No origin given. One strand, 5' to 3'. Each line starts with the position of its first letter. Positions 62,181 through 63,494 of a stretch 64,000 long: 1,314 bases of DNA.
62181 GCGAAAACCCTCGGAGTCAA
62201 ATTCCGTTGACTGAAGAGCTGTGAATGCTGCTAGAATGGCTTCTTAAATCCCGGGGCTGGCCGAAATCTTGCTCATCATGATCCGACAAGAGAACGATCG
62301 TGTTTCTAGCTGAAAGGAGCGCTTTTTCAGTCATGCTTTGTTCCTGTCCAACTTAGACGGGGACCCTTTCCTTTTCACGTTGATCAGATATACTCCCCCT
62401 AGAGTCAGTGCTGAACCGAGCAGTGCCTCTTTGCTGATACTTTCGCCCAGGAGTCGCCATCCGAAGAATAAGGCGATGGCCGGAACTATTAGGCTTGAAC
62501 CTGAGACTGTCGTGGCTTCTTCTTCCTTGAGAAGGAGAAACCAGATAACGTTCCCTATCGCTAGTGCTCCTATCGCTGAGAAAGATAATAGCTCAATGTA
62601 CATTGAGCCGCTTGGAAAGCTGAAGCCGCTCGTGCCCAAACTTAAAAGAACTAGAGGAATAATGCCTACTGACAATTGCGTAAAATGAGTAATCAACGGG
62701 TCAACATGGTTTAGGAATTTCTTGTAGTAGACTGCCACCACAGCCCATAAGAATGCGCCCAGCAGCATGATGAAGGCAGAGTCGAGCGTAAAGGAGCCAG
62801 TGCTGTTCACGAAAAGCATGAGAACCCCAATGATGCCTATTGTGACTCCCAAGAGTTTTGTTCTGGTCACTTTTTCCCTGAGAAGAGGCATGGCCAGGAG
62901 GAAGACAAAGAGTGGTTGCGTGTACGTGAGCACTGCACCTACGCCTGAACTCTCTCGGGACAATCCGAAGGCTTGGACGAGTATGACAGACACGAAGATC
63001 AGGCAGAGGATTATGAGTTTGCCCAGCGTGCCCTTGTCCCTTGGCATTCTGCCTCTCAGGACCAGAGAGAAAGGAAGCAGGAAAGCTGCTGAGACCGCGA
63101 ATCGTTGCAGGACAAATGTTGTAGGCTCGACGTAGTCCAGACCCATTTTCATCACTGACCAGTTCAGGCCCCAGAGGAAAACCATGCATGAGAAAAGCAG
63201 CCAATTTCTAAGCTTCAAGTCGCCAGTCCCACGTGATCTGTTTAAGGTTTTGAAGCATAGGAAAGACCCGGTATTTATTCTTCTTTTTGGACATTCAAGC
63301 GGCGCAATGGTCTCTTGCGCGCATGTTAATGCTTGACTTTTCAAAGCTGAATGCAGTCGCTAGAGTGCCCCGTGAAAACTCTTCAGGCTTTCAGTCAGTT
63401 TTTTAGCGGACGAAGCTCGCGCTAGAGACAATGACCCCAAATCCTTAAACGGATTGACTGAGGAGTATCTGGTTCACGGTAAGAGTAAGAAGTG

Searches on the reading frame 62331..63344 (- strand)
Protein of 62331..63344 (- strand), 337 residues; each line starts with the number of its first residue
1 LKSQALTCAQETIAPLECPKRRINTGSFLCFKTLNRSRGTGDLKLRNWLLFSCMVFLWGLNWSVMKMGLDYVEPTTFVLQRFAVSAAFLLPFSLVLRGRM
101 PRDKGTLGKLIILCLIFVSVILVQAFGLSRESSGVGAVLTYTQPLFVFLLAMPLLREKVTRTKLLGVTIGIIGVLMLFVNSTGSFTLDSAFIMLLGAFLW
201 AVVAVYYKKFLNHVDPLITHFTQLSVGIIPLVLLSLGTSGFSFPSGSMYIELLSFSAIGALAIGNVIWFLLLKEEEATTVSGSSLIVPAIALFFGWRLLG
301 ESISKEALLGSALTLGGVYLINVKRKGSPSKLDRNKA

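Call 64: search_protein_families(library=pfam, proteins=[window:62331-63344:-], max_evalue=0.00001)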
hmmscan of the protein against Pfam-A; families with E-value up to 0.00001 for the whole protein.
window:62331-63344:- (337 aa): 1 family
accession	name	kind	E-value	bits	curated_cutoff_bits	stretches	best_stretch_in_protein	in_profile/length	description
PF00892.27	EamA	-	7.5e-40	136.8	28.2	2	49-178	5-134/135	EamA-like transporter family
